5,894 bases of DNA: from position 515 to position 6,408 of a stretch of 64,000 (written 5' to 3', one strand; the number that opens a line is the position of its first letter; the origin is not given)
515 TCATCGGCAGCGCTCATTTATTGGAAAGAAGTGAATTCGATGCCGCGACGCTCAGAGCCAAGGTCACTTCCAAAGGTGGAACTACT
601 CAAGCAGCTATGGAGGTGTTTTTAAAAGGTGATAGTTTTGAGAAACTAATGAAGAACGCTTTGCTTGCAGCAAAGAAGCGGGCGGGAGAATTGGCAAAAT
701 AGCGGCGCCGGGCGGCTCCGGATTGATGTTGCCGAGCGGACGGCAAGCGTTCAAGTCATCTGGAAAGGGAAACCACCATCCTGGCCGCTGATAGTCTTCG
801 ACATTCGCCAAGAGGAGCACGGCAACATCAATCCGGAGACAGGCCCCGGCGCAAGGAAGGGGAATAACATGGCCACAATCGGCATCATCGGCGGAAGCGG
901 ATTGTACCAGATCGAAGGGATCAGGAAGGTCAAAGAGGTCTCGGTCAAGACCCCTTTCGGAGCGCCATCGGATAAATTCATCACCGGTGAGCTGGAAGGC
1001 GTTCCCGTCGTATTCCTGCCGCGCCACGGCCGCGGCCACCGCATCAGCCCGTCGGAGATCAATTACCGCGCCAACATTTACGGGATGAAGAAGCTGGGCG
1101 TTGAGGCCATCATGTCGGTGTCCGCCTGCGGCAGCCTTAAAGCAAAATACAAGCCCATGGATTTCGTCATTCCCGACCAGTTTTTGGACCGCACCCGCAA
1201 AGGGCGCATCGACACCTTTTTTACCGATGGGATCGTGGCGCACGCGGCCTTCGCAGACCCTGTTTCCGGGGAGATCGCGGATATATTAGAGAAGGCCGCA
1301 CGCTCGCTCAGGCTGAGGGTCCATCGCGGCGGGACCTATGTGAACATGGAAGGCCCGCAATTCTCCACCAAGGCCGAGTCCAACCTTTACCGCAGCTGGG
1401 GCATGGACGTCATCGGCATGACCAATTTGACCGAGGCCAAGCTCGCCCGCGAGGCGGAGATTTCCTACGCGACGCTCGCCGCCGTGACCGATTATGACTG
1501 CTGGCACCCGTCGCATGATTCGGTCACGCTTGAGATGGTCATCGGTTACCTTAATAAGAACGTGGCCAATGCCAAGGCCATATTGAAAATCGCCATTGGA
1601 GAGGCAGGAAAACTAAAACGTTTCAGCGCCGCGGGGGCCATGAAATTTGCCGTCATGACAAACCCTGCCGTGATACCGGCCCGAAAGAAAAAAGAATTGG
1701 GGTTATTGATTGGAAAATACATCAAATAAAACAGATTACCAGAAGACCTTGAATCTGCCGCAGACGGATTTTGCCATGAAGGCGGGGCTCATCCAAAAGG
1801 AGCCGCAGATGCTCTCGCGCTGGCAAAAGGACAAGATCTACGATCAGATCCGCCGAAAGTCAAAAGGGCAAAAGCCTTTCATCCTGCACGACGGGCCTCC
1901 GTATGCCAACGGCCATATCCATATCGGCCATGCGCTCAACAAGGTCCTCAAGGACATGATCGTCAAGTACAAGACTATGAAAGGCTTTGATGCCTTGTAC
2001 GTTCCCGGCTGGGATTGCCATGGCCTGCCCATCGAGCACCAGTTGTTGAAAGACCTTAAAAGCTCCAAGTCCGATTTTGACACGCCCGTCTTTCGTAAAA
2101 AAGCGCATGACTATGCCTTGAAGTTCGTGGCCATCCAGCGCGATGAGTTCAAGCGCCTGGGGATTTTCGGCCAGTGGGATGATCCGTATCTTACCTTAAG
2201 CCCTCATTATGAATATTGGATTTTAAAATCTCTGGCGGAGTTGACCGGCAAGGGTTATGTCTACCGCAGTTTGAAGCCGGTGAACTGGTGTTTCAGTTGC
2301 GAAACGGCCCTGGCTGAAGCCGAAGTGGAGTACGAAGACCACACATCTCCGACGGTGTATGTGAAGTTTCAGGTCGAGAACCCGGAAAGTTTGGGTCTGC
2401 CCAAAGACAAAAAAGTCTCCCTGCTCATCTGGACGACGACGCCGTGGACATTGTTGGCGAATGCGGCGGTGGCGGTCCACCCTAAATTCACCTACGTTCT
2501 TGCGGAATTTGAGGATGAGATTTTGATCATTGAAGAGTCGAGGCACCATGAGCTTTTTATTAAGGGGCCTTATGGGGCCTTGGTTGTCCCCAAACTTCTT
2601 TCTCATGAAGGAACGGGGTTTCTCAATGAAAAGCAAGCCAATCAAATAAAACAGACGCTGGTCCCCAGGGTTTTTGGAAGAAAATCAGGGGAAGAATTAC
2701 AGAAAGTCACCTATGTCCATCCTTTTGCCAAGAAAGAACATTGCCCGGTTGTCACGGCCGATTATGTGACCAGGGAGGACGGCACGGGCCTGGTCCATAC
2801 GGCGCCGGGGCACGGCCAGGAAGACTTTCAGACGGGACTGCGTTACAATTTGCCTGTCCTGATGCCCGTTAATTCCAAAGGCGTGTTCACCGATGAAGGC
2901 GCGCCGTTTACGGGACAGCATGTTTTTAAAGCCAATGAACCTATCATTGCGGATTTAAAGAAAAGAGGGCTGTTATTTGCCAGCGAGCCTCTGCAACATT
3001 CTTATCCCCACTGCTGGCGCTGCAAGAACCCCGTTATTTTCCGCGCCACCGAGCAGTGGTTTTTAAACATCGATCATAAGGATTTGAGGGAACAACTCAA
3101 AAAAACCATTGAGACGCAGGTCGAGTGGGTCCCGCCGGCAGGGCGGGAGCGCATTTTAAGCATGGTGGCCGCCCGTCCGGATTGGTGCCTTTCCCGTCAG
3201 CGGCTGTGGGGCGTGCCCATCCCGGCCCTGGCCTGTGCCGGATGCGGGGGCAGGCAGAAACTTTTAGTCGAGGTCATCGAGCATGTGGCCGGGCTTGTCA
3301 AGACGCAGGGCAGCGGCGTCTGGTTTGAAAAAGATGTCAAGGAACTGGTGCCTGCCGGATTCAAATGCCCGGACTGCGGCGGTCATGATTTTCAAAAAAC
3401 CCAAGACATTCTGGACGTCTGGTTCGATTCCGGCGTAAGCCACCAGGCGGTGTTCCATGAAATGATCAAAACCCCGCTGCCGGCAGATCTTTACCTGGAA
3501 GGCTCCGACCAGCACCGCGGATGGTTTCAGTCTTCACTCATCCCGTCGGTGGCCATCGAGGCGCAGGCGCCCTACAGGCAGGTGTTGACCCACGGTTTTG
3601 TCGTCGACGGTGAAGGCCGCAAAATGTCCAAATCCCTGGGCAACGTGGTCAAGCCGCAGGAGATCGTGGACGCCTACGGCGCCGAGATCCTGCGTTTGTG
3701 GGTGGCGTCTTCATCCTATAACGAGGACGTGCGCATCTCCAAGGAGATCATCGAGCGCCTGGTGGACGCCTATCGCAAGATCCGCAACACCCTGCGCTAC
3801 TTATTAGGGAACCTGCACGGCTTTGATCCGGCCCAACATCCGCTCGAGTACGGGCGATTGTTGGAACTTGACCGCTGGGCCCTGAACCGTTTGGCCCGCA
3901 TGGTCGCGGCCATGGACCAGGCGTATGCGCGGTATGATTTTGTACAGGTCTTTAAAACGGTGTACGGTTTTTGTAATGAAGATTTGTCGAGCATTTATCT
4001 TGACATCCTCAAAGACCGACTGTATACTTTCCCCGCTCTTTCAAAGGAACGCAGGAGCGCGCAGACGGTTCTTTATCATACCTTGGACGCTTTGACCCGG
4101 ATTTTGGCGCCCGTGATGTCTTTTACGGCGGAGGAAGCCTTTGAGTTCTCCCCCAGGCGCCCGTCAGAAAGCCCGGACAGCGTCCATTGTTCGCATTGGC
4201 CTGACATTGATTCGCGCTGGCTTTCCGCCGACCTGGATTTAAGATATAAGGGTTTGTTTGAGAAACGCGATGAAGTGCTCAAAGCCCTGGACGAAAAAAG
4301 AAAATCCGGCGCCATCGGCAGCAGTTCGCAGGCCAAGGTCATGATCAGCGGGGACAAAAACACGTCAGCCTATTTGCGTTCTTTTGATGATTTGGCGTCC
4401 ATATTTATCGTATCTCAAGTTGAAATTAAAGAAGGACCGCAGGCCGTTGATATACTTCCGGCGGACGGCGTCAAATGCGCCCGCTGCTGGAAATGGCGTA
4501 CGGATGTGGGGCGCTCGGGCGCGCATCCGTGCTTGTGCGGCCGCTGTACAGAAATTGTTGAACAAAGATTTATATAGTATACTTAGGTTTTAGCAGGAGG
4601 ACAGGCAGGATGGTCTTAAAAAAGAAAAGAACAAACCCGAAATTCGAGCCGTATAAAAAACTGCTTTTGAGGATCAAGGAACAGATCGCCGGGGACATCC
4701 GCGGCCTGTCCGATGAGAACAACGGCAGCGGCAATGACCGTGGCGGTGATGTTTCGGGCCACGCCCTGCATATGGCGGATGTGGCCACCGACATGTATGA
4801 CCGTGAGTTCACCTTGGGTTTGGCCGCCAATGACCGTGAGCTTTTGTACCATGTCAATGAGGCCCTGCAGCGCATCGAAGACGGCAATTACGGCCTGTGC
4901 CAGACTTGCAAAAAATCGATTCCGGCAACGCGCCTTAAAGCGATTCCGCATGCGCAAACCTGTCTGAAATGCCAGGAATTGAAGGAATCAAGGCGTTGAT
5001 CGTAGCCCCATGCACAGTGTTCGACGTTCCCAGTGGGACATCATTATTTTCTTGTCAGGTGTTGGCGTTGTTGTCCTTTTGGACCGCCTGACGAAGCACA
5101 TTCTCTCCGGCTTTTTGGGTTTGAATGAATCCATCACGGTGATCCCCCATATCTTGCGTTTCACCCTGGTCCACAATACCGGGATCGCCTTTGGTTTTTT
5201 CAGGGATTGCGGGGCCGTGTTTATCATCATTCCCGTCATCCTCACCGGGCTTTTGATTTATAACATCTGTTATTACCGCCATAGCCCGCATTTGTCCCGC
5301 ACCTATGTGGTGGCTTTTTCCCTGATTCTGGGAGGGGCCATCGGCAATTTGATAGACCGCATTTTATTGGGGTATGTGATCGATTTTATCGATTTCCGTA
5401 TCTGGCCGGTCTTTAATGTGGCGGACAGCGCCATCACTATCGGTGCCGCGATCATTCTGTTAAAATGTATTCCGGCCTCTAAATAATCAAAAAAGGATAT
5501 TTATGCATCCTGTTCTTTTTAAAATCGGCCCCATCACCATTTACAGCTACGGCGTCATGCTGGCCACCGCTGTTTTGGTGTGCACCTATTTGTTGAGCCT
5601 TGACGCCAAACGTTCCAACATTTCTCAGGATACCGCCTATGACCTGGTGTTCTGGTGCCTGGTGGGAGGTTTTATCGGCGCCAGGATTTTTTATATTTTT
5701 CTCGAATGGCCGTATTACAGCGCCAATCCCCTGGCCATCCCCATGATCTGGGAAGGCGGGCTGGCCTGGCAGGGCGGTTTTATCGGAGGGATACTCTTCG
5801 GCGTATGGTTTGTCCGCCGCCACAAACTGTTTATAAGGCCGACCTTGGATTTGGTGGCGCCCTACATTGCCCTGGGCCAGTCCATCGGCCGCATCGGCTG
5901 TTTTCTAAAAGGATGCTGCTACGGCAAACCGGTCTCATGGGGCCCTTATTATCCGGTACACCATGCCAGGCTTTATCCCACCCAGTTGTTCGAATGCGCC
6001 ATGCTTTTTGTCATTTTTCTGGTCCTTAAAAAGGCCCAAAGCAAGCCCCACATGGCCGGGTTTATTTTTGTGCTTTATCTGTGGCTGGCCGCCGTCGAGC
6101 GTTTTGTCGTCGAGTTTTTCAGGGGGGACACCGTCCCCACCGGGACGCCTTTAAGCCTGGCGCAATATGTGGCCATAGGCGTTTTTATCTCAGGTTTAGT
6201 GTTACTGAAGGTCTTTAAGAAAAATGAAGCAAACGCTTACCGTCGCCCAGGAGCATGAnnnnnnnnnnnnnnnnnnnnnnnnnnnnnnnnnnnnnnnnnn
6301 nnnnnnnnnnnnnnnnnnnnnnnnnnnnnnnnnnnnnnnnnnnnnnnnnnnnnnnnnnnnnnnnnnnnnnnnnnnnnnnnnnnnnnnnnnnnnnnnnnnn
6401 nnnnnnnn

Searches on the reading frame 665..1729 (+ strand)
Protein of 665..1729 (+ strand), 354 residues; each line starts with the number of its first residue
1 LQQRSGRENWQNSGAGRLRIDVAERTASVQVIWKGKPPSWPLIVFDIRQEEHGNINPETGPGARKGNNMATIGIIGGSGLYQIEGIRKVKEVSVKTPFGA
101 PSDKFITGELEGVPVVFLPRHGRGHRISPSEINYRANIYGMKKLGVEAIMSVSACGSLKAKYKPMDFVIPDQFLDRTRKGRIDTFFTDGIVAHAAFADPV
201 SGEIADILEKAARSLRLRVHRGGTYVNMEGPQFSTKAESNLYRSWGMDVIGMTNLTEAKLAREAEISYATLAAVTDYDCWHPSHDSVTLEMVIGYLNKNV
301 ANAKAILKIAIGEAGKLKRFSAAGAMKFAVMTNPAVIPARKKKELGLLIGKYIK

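Call 38: search_protein_families(library=pfam, proteins=[window:665-1729:+])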
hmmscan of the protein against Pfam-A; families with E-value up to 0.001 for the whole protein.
window:665-1729:+ (354 aa): 1 family
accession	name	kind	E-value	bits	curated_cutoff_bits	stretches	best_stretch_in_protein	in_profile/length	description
PF01048.26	PNP_UDP_1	-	1.2e-45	156.2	25.1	1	71-311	1-232/233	Phosphorylase superfamily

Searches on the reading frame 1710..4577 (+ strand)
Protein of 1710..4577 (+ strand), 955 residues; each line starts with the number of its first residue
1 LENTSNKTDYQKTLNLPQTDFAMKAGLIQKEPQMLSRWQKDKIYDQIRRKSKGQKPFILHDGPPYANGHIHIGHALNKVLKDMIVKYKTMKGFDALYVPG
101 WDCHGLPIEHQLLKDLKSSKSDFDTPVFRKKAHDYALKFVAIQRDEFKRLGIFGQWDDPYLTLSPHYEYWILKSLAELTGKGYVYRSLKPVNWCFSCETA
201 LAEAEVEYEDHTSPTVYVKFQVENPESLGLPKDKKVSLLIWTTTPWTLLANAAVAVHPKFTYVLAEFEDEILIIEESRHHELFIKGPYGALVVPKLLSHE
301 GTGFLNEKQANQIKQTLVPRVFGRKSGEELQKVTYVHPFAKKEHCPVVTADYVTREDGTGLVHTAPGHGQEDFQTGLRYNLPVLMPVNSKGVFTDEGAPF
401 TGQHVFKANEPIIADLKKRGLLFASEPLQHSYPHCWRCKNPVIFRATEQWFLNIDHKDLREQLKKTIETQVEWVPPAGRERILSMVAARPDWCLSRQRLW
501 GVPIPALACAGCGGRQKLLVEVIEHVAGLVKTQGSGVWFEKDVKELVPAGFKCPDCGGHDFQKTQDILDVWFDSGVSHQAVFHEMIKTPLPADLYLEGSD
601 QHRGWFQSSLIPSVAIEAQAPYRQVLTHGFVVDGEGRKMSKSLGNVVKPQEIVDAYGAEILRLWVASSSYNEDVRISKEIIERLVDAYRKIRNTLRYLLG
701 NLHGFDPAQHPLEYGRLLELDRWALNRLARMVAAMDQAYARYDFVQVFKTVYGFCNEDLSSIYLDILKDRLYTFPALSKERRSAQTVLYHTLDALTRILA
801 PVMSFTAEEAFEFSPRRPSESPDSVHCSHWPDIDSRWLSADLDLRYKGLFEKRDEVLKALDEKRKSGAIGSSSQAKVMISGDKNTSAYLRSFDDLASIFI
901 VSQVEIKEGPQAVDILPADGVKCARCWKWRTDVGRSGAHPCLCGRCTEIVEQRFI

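Call 38: search_protein_families(library=pfam, proteins=[window:1710-4577:+])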
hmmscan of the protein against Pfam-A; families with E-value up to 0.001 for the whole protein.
window:1710-4577:+ (955 aa): 7 families
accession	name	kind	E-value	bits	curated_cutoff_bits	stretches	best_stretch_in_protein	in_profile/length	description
PF00133.28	tRNA-synt_1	-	6.2e-133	444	22.7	1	33-677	1-414/414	tRNA synthetases class I (I, L, M and V)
PF08264.19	Anticodon_1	-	3.8e-31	108.4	25.1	1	721-879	1-148/148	Anticodon-binding domain of tRNA ligase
PF09334.17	tRNA-synt_1g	-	6.1e-28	98.1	20.1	3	64-207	8-136/391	tRNA synthetases class I (M)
PF01406.26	tRNA-synt_1e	-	8e-10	39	27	1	620-683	235-298/301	tRNA synthetases class I (C) catalytic domain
PF01921.24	tRNA-synt_1f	-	3.1e-09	36.7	27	1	609-694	255-338/360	tRNA synthetases class I (K)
PF13603.12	tRNA-synt_1_2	-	3.7e-07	30.3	25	1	331-389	85-142/185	Leucyl-tRNA synthetase, editing domain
PF06827.20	zf-FPG_IleRS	-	0.00047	20.4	21.3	1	922-947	3-28/30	Zinc finger found in FPG and IleRS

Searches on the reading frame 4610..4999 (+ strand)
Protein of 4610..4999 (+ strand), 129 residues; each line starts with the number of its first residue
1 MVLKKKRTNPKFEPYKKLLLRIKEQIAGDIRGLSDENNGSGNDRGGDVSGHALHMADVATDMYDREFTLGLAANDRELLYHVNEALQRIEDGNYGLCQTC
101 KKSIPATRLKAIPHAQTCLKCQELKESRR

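Call 38: search_protein_families(library=pfam, proteins=[window:4610-4999:+])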
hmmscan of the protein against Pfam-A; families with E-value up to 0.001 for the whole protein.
window:4610-4999:+ (129 aa): 1 family
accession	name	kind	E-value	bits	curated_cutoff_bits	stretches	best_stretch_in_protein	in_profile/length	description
PF01258.23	zf-dskA_traR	-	2.6e-10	40.5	24.9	1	92-126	1-35/36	Prokaryotic dksA/traR C4-type zinc finger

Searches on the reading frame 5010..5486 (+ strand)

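Call 38: search_protein_families(library=pfam, proteins=[window:5010-5486:+])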
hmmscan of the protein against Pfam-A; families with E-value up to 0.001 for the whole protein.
window:5010-5486:+ (158 aa): 1 family
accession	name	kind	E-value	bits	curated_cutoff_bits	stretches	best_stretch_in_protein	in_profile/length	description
PF01252.23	Peptidase_A8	-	4.7e-38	131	25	1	19-153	3-140/142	Signal peptidase (SPase) II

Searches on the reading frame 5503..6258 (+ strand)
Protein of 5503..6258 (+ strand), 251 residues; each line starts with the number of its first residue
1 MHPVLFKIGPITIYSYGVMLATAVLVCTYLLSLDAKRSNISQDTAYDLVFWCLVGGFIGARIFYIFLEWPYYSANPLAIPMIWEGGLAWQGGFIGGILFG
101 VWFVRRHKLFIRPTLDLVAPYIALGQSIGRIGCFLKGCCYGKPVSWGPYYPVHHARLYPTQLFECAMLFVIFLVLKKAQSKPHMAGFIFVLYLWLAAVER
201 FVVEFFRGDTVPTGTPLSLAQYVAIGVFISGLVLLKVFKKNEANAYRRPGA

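Call 38: search_protein_families(library=pfam, proteins=[window:5503-6258:+])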
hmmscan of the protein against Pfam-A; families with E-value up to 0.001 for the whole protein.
window:5503-6258:+ (251 aa): 1 family
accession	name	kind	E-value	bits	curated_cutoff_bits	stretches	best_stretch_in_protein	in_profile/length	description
PF01790.23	LGT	-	2.6e-61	207.5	24.9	1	3-235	1-238/240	Prolipoprotein diacylglyceryl transferase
